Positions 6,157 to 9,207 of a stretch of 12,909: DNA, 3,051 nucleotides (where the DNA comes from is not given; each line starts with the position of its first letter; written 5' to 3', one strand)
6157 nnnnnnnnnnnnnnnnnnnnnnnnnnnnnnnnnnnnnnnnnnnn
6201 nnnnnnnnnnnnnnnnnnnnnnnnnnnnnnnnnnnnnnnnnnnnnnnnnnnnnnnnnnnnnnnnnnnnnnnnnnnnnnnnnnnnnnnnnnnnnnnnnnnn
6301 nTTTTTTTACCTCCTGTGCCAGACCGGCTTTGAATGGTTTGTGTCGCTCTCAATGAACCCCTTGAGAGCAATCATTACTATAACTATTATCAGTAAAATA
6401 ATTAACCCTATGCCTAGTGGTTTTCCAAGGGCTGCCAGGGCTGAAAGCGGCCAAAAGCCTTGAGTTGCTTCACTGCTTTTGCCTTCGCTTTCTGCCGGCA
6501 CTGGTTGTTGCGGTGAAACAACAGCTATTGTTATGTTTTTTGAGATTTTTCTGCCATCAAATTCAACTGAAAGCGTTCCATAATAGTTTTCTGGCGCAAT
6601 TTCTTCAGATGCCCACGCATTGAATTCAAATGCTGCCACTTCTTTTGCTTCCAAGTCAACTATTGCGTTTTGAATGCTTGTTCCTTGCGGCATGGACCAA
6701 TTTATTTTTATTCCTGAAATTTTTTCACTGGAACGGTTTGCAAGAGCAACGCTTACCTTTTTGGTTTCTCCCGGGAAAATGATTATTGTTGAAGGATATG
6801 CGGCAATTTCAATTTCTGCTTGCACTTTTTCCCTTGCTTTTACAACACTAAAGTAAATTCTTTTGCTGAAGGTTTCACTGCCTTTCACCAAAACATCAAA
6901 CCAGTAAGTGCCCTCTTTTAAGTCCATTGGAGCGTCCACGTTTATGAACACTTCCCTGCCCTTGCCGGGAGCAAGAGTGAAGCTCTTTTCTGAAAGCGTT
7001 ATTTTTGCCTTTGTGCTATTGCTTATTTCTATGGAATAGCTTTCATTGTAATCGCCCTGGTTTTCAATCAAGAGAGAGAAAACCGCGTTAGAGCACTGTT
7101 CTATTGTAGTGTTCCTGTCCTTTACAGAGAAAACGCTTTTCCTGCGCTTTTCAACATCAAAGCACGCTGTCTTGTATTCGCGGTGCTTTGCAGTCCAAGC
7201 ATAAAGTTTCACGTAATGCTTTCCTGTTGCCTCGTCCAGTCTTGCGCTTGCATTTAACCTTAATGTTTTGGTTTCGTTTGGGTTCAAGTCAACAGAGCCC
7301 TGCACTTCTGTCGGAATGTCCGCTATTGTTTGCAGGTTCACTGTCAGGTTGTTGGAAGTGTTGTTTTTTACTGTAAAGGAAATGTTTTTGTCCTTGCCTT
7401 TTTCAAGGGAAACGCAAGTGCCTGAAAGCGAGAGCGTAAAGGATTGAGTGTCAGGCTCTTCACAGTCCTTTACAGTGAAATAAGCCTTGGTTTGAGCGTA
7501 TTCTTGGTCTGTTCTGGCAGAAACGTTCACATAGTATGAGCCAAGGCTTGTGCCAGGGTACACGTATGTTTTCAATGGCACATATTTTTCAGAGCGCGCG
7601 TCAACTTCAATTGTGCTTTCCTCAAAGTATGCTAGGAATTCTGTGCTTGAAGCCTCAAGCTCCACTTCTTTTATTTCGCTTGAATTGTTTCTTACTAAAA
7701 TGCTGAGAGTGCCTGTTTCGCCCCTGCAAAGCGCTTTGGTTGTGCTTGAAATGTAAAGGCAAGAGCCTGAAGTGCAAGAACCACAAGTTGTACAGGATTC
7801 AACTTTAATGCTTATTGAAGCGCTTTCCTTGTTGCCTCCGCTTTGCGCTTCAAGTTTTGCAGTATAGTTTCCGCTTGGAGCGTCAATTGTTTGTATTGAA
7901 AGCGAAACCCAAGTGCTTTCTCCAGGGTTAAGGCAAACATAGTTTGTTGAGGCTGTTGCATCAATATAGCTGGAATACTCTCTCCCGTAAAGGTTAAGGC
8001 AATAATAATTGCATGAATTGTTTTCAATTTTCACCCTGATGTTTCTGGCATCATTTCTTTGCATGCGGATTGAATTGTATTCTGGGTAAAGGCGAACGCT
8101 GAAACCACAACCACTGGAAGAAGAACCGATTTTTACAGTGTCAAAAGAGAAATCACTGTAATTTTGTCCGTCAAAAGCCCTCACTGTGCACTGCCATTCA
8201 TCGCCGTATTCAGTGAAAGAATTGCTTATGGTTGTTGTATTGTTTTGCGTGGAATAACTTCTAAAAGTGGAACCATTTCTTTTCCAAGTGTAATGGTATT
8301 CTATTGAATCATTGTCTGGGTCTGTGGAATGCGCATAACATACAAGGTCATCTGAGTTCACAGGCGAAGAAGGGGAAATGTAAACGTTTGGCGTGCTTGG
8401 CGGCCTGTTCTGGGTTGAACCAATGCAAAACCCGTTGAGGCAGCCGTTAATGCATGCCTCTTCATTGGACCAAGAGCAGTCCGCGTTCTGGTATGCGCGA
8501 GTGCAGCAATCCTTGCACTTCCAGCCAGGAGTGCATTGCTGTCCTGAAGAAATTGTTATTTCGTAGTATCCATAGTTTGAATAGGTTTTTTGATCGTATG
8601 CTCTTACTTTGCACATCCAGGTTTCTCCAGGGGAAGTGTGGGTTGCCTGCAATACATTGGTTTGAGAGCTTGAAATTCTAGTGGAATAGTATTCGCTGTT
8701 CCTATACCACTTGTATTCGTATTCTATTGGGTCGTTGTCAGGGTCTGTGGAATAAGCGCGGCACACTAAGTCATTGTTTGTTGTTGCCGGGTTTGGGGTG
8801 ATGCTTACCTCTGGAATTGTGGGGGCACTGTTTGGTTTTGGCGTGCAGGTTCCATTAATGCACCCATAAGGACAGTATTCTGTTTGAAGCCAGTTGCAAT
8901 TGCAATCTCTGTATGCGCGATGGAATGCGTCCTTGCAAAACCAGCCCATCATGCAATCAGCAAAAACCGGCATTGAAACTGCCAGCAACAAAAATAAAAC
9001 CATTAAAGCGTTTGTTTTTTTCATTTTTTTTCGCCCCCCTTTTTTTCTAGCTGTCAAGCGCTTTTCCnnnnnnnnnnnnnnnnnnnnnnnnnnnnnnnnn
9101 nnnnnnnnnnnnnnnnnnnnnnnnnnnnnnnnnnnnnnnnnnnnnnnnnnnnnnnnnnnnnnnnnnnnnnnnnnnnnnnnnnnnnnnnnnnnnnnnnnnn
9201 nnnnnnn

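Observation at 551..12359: The whole locus is an all-secreted convergent island with no enzymes: candidate multi-component cell-surface/attachment system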

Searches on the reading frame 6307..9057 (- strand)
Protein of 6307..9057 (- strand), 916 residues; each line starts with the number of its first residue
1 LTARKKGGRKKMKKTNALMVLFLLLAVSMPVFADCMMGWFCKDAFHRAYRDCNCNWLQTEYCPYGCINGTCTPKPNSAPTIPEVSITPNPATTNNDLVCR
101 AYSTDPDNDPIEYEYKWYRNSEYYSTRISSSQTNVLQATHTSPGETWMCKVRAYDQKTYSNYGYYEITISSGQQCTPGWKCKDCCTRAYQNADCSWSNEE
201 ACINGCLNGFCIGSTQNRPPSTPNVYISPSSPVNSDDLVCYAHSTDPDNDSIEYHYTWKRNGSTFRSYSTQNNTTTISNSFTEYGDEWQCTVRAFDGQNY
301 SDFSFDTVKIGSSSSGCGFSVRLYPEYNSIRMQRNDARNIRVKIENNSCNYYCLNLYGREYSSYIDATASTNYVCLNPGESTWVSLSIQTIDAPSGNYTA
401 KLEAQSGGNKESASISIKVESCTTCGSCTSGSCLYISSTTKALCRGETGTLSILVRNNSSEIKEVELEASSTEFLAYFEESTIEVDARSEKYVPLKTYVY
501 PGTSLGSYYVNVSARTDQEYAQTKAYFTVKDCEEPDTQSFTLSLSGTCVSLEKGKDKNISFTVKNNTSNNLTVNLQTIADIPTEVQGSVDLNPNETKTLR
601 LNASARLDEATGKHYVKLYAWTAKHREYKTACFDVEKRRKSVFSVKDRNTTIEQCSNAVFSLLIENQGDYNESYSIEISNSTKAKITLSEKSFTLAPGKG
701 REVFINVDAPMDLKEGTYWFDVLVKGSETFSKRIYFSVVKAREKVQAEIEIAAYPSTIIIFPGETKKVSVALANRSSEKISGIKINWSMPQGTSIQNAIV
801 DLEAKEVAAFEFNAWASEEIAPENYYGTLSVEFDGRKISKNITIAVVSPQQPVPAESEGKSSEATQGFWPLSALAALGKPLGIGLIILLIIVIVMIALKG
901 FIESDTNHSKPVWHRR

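Call 3: search_protein_families(library=pfam, proteins=[window:6307-9057:-], max_evalue=0.1)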
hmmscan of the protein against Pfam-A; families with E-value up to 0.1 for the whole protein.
window:6307-9057:- (916 aa): 14 families
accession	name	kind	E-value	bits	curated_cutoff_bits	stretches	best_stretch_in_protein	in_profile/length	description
PF11614.14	FixG_C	-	1.2e-07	32.4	25.6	1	656-725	32-102/119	IG-like fold at C-terminal of FixG, putative oxidoreductase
PF06030.18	WxLIP_PGBD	-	6.4e-06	26.6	27.3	0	550-600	22-71/121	WxL Interacting Protein, peptidoglycan binding domain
PF06280.18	fn3_5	-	4.6e-05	24.5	27.6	0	643-719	12-92/112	Fn3-like domain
PF23619.1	Ig_VWA7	-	0.00011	22.8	27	0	656-717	16-76/104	VWA7 Ig-like domain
PF10633.15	NPCBM_assoc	-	0.00056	20.5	24.4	0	761-830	2-74/78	NPCBM-associated, NEW3 domain of alpha-galactosidase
PF18368.7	Ig_GlcNase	-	0.0015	19.1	26.3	0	330-394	25-92/105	Exo-beta-D-glucosaminidase Ig-fold domain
PF19912.4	DUF6385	-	0.0033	17.9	26.8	0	557-599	6-50/82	Domain of unknown function (DUF6385)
PF21027.3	Sde0182_C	-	0.0046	17.9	27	0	103-139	9-46/83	Cellulose-binding protein Sde0182, C-terminal domain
PF14524.12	Wzt_C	-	0.015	15.7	30.4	0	690-729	72-112/143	Wzt C-terminal domain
PF24053.1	DUF7356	-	0.027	14.8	27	0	547-604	25-81/105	Domain of unknown function (DUF7356)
PF21602.3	GldM_3rd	-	0.032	14.9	25.2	0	672-712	30-68/82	GldM third domain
PF14845.11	Glycohydro_20b2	-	0.038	15.2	27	0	617-687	53-113/130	beta-acetyl hexosaminidase like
PF22544.2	HYDIN_VesB_CFA65-like_Ig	-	0.046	14.4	25.5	0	656-720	19-82/100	HYDIN/CFA65/VesB-like, Ig-like domain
PF12690.13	BsuPI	-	0.083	13.3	22.9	0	372-404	64-96/101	Intracellular proteinase inhibitor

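Call 4: search_protein_families(library=ncbifam, proteins=[window:6307-9057:-], max_evalue=0.1)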
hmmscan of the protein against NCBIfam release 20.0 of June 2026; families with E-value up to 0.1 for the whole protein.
window:6307-9057:- (916 aa): 3 families
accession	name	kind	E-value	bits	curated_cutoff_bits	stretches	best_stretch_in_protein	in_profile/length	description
NF041740.1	choice_anch_T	equivalog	1.4e-06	27.6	70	2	647-715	152-225/259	choice-of-anchor T family protein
NF033506.0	PACE-CTERM-PROT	exception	1.8e-05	23.7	110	2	339-424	502-588/627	putative S-layer protein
TIGR02745.1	ccoG_rdxA_fixG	equivalog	0.00028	19.9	316.7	1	633-722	328-413/435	cytochrome c oxidase accessory protein CcoG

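Call 9: find_homologous_proteins(query=window:6307-9024:-, max_evalue=0.001)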
Query window:6307-9024:- (905 aa): 33 proteins with E <= 0.001 among 8000 candidates.
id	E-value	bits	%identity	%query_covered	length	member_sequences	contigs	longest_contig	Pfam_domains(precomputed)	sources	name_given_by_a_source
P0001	0.0e+0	2087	100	100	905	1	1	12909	PF11614.15,PF06280.19,PF06030.19,PF26280.1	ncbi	ncbi:MAG: hypothetical protein QXK06_05120 [Candidatus Diapherotrites archaeon]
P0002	0.0e+0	1387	66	100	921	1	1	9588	PF11614.15,PF06030.19,PF10633.16,PF26280.1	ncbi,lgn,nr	ncbi:MAG: hypothetical protein NT067_00575 [Candidatus Diapherotrites archaeon]|nr:hypothetical prot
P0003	0.0e+0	1288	61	100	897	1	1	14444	PF11614.15,PF06030.19,PF23619.2,PF10633.16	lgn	-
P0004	0.0e+0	1188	55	100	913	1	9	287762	PF11614.15,PF06030.19,PF24053.2,PF23619.2,PF10633.16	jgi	-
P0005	0.0e+0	1125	54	100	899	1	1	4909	PF06030.19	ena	-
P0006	0.0e+0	1122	54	100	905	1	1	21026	PF06030.19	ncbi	-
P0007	0.0e+0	1072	52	100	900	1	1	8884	PF11614.15,PF23619.2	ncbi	-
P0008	0.0e+0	1035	51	98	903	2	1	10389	PF11614.15,PF22076.3,PF23619.2,PF10633.16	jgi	-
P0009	1.4e-295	1001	50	100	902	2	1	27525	PF11614.15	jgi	-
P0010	1.3e-286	972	50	100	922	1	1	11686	PF11614.15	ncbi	-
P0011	6.8e-280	949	48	100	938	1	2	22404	PF11614.15,PF23619.2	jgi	-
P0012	8.8e-143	496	35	82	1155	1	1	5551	PF11614.15,PF10633.16,PF26187.1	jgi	-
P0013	5.5e-129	450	33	78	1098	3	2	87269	PF11614.15,PF06280.19,PF10633.16,PF26187.1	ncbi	-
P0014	1.1e-38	151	25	29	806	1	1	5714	-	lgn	-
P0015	4.0e-38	150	22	28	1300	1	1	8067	PF01839.30,PF25292.1,PF13517.13,PF13570.14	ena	-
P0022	8.5e-26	109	29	21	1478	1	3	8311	PF03736.23,PF15892.12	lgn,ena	-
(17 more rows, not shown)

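Call 10: find_encoding_contigs(protein=P0004, flank=10000, max_places=2)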
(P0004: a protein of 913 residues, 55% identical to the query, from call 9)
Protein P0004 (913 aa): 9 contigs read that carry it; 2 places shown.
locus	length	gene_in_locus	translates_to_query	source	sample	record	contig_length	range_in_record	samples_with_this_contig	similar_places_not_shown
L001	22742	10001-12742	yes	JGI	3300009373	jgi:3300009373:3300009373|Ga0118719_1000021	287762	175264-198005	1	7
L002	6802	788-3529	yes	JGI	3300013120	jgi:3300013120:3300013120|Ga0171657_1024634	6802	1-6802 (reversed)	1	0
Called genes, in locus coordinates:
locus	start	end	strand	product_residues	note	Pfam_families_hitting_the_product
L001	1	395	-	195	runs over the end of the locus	PF01988:VIT1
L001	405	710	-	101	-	PF02680:DUF211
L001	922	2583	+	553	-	PF06418:CTP_synth_N, PF00117:GATase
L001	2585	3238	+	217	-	PF01066:CDP-OH_P_transf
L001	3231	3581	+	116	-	PF01588:tRNA_bind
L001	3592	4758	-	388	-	PF01963:TraB_PrgY_gumN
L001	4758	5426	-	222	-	PF02811:PHP, PF13263:PHP_C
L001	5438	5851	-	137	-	PF04073:tRNA_edit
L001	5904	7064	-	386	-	PF00438:S-AdoMet_synt_N, PF02772:S-AdoMet_synt_M, PF02773:S-AdoMet_synt_C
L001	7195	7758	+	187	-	PF12844:HTH_19, PF13560:HTH_31, PF01381:HTH_3, PF00571:CBS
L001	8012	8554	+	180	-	-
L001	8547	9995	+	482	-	-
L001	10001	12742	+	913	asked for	PF23619:Ig_VWA7 (faint), PF06030:WxLIP_PGBD (faint), PF24053:DUF7356 (faint), PF11614:FixG_C (faint), PF10633:NPCBM_assoc (faint)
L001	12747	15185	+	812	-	PF11614:FixG_C (faint), PF22073:Cep192_D4 (faint), PF22544:HYDIN_VesB_CFA65-like_Ig (faint), PF22067:Cep192_D3 (faint)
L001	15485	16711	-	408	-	-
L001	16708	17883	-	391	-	-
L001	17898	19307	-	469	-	-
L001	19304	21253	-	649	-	PF11617:Cu-binding_MopE (weak)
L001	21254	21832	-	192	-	-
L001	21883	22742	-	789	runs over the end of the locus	PF13620:CarboxypepD_reg (weak)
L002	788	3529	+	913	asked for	PF23619:Ig_VWA7 (faint), PF06030:WxLIP_PGBD (faint), PF24053:DUF7356 (faint), PF11614:FixG_C (faint), PF10633:NPCBM_assoc (faint)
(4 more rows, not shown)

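Call 11: find_encoding_contigs(protein=P0009, flank=10000, max_places=2)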
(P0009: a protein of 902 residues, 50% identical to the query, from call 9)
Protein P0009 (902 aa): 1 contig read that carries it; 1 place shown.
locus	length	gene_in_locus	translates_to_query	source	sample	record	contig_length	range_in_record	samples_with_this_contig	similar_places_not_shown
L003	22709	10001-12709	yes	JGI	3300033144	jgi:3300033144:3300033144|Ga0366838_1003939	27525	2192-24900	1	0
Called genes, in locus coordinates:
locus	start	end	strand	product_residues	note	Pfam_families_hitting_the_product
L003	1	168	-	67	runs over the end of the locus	-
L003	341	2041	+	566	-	PF06418:CTP_synth_N, PF00117:GATase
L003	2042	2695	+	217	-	PF01066:CDP-OH_P_transf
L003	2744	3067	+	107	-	PF01588:tRNA_bind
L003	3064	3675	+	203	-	-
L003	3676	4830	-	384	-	PF01963:TraB_PrgY_gumN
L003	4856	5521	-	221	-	PF02811:PHP, PF13263:PHP_C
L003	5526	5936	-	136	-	PF04073:tRNA_edit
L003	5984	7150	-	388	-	PF00438:S-AdoMet_synt_N, PF02772:S-AdoMet_synt_M, PF02773:S-AdoMet_synt_C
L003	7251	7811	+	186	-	PF13560:HTH_31, PF01381:HTH_3, PF12844:HTH_19 (weak), PF00571:CBS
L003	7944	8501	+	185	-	-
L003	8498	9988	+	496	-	-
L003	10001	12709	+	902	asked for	PF11614:FixG_C (faint)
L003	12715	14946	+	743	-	PF11614:FixG_C (faint), PF17766:fn3_6 (faint), PF22544:HYDIN_VesB_CFA65-like_Ig (faint), PF22067:Cep192_D3 (faint)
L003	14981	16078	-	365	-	-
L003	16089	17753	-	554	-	-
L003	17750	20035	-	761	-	-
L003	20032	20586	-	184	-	-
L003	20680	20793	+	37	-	-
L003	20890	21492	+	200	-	-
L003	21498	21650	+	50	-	PF26477:DUF8150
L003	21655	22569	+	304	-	PF00890:FAD_binding_2 (faint), PF01134:GIDA (faint), PF01266:DAO (faint), PF01946:Thi4 (weak), PF07992:Pyr_redox_2, PF12831:FAD_oxidored (weak), PF13738:Pyr_redox_3, PF00070:Pyr_redox, +3 more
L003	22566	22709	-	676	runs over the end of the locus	PF00270:DEAD (weak), PF04851:ResIII (faint), PF06733:DEAD_2, PF13307:Helicase_C_2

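Call 12: find_encoding_contigs(protein=P0013, flank=10000, max_places=2)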
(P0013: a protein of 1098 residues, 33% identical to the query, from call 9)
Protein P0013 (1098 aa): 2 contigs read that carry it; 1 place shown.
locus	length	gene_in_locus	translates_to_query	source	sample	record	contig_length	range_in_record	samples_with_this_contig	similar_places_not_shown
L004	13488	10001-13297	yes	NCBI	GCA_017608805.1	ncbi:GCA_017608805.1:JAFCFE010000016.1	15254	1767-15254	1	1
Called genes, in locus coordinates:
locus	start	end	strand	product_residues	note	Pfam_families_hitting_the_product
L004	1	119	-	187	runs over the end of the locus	PF02525:Flavodoxin_2, PF03358:FMN_red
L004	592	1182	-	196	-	PF01988:VIT1 (weak)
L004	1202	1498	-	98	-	PF02680:DUF211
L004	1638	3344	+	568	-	PF06418:CTP_synth_N, PF00117:GATase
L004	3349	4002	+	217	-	PF01066:CDP-OH_P_transf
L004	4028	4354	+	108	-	PF01588:tRNA_bind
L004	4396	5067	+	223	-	-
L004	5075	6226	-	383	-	PF01963:TraB_PrgY_gumN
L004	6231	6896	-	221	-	PF02811:PHP, PF13263:PHP_C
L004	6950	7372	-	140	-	PF04073:tRNA_edit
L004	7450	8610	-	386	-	PF00438:S-AdoMet_synt_N, PF02772:S-AdoMet_synt_M, PF02773:S-AdoMet_synt_C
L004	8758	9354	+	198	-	PF12844:HTH_19, PF13560:HTH_31, PF01381:HTH_3, PF00571:CBS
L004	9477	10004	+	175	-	-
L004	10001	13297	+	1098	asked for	PF11614:FixG_C (faint), PF06280:fn3_5 (faint), PF10633:NPCBM_assoc (faint), PF26187:Ig_NPHP4_4th (faint)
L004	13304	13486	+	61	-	?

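Call 19: search_solved_structures(query=window:6307-9024:-, max_evalue=1)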
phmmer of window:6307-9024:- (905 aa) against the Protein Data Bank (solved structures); distinct sequences matched with E-value up to 1: 2.
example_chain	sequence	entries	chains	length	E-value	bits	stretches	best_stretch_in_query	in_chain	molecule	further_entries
2djs_A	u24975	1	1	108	0.22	13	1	68-154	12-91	Ephrin type-B receptor 1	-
5e8d_A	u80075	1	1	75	0.4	12.1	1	384-441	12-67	Proepiregulin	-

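Call 38: predict_structure(alignment_id=A1)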
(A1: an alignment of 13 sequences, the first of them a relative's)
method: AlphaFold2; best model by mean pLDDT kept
length: 905 residues; sequences in the alignment: 13
mean_pLDDT: 77.4   pTM: 0.29
mean pLDDT of the five models: 77.4, 75.9, 75.1, 71.7, 66.2
residues with pLDDT >= 90: 150; 70-90: 581; 50-70: 81; < 50: 93
segments of 3 or more residues with pLDDT < 50: 1-5, 17-23, 161-163, 202-205, 301-305, 410-420, 522-525, 839-873, 888-905
pLDDT, mean of each block of 10 residues (from residue 1): 52 52 65 85 80 81 79 83 87 86 93 90 90 88 89 82 61 80 72 70 61 82 82 84 90 83 88 85 84 81 54 86 79 82 85 85 80 88 81 84 81 33 72 79 73 81 78 70 82 78 79 79 59 83 86 89 87 91 92 83 88 82 84 78 85 87 89 88 89 89 87 83 86 66 82 84 84 87 88 86 84 84 82 67 29 28 37 58 57 35 30
secondary structure, 60 per line:
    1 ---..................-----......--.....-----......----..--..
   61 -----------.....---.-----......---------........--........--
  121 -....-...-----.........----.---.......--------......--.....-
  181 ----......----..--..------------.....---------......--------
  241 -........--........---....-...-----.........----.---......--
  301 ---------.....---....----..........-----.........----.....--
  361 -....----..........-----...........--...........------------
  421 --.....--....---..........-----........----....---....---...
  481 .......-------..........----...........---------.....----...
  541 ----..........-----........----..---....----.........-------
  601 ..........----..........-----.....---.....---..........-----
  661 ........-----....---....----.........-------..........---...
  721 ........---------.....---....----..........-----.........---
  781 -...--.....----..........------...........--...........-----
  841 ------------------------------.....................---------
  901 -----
elements in order (helices of 4 or more, strands of 3 or more residues): H4-21 E27-32 E35-39 E45-50 E72-76 E86-91 E101-108 E111-118 E122-125 E135-143 E152-158 E167-172 E175-179 E185-190 E213-217 E227-232 E242-249 E252-259 E263-266 E276-284 E293-298 E310-314 E318-321 E326-335 E341-349 E354-358 E362-365 E370-379 E385-395 E398-408 E423-427 E430-433 E437-446 E452-459 E464-467 E471-474 E478-487 E495-504 E509-519 E529-533 E538-540 E545-554 E560-567 E577-580 E585-593 E601-610 E615-624 E630-634 E638-642 E646-655 E661-668 E674-677 E681-684 E689-697 E705-714 E718-728 E738-742 E746-749 E754-763 E769-777 E782-784 E787-791 E796-805 E812-822 E825-835 H871-891

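Call 42: fold_search(model_id=the predicted structure, library=pdb)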
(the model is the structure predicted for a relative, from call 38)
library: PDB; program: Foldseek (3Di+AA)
matches with E <= 10: 1991; with E <= 0.001: 558
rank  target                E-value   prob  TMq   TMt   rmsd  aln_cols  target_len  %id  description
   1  9ijj_O                4.0e-27  1.00  0.14  0.11  81.7       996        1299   11  In situ structure of the central apparatus in mouse sperm axoneme. (released 2025-06-04)
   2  9ijj_h                9.0e-27  1.00  0.21  0.15  33.4      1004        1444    8  In situ structure of the central apparatus in mouse sperm axoneme. (released 2025-06-04)
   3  7som_D                5.3e-26  1.00  0.12  0.08  46.1       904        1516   10  Ciliary C2 central pair apparatus isolated from Chlamydomonas reinhardtii (released 2022-04-13)
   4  7sqc_O0               7.2e-26  1.00  0.14  0.12  55.0       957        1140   10  Ciliary C1 central pair apparatus isolated from Chlamydomonas reinhardtii (released 2022-04-13)
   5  9ijj_4I               1.4e-23  1.00  0.21  0.08  76.0       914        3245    9  In situ structure of the central apparatus in mouse sperm axoneme. (released 2025-06-04)
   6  7sqc_2B               3.8e-23  1.00  0.13  0.15  52.0       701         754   12  Ciliary C1 central pair apparatus isolated from Chlamydomonas reinhardtii (released 2022-04-13)
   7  9ijj_C                4.3e-23  1.00  0.12  0.11  46.4       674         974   11  In situ structure of the central apparatus in mouse sperm axoneme. (released 2025-06-04)
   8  9ijj_4G               9.6e-23  1.00  0.11  0.04  60.0      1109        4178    9  In situ structure of the central apparatus in mouse sperm axoneme. (released 2025-06-04)
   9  7sqc_2A               1.8e-22  1.00  0.14  0.16  52.4       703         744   13  Ciliary C1 central pair apparatus isolated from Chlamydomonas reinhardtii (released 2022-04-13)
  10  9ijj_4H               2.0e-22  1.00  0.13  0.05  65.1       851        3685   10  In situ structure of the central apparatus in mouse sperm axoneme. (released 2025-06-04)
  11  9ijj_4J               7.2e-20  1.00  0.13  0.16  61.1       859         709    9  In situ structure of the central apparatus in mouse sperm axoneme. (released 2025-06-04)
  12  8ayh_B                6.1e-19  1.00  0.18  0.17  33.5      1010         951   10  Structure of Complement C5 in Complex with small molecule inhibitor and CVF (released 2022-12-21)
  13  9ijj_E                7.9e-19  1.00  0.15  0.24  26.7       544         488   11  In situ structure of the central apparatus in mouse sperm axoneme. (released 2025-06-04)
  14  9ijj_4A               1.0e-18  1.00  0.11  0.05  55.6      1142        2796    7  In situ structure of the central apparatus in mouse sperm axoneme. (released 2025-06-04)
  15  7n6g_4C               1.8e-18  1.00  0.15  0.20  34.1       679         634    9  C1 of central pair (released 2022-05-18)
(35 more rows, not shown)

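Call 63: search_protein_families(library=pfam, proteins=[P0022], max_evalue=0.001)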
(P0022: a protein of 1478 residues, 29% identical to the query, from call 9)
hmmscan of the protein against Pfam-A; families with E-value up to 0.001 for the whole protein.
P0022 (1478 aa): 4 families
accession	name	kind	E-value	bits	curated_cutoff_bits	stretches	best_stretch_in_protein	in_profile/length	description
PF03736.22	EPTP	-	1.4e-73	243.1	21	6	859-898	2-41/42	EPTP domain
PF15892.11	BNR_4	-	3.2e-06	27.2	27.3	0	248-300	215-269/272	BNR repeat-containing family member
PF23911.1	DUF7253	-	6.7e-06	26.8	25.1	0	141-160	71-90/110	Domain of unknown function (DUF7253)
PF04151.21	PPC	-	0.00076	20.7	25.9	0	1186-1254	1-70/70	Bacterial pre-peptidase C-terminal domain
